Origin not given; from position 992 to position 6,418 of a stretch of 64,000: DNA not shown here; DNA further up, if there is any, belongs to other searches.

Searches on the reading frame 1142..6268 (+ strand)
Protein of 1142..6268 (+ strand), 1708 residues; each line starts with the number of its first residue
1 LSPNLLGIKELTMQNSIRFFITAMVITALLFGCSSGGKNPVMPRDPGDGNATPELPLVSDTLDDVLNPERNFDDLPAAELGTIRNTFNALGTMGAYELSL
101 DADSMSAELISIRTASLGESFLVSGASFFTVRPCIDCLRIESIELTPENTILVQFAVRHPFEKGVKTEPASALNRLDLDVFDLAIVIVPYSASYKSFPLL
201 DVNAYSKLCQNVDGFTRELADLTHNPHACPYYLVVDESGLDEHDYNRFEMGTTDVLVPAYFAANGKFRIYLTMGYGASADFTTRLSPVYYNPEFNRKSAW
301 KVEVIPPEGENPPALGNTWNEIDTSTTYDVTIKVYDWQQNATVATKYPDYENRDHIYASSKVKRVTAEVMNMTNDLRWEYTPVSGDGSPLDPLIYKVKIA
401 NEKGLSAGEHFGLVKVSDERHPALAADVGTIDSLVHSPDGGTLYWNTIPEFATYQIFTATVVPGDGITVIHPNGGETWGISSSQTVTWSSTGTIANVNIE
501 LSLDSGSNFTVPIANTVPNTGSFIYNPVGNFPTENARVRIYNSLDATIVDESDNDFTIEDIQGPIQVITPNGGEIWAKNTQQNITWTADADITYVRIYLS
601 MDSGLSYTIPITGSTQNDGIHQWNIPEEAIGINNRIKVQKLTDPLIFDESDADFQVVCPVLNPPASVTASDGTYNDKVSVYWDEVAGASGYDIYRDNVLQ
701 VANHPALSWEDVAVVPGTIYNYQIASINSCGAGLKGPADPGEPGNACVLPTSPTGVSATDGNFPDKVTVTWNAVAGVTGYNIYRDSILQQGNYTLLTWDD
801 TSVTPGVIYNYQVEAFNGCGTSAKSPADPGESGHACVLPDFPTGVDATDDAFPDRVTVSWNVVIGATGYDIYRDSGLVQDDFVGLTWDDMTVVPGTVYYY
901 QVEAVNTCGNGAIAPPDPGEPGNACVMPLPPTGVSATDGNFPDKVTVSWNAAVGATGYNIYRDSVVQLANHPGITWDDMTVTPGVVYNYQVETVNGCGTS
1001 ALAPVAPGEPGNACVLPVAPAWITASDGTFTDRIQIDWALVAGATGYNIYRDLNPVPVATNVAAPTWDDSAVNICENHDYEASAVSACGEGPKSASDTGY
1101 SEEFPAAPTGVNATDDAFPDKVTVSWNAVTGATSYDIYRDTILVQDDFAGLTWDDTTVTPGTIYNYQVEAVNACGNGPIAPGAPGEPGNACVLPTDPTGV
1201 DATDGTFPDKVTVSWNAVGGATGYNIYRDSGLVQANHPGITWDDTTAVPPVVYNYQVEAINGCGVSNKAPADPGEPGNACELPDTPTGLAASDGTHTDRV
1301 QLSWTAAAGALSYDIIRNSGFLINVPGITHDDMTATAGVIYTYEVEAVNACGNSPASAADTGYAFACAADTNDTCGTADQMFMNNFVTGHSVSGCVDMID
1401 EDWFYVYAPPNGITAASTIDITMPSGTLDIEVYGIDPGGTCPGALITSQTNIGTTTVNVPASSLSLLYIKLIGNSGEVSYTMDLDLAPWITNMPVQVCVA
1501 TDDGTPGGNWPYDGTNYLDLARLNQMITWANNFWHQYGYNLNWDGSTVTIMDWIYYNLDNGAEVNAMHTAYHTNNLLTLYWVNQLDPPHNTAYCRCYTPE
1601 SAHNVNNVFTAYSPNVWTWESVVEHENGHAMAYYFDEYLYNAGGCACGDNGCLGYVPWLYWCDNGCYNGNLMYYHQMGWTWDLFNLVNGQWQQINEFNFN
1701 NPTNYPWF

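Call 11: search_protein_families(library=pfam, proteins=[window:1142-6268:+], max_evalue=0.001)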
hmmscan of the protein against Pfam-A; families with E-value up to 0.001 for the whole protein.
window:1142-6268:+ (1708 aa): 3 families
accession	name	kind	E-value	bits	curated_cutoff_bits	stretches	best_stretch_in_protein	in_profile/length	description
PF00041.27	fn3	-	2.5e-22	79.3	25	0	1107-1178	2-76/84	Fibronectin type III domain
PF21910.2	GH85_C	-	1.3e-10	42.1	27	0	1116-1141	13-38/95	GH85 endohexosaminidases, C-terminal domain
PF16383.10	DUF4992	-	0.00021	21.5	29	0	850-871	60-81/183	Domain of unknown function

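Call 72: search_protein_families(library=padloc, proteins=[window:1142-6268:+], max_evalue=0.01)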
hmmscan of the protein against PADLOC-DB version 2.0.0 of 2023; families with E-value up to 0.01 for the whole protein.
window:1142-6268:+ (1708 aa): 0 families

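Call 73: search_protein_families(library=phrogs, proteins=[window:1142-6268:+], max_evalue=0.01)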
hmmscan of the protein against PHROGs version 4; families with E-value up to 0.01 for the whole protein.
window:1142-6268:+ (1708 aa): 3 families
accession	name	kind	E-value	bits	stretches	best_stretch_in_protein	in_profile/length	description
phrog_7440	-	tail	3.3e-42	145.7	7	1103-1179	250-326/354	major tail protein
phrog_10304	-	head and packaging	5.5e-06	27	0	795-818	28-51/213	virion structural protein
phrog_34112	-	unknown function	6.2e-06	27.5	0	955-985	14-44/59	-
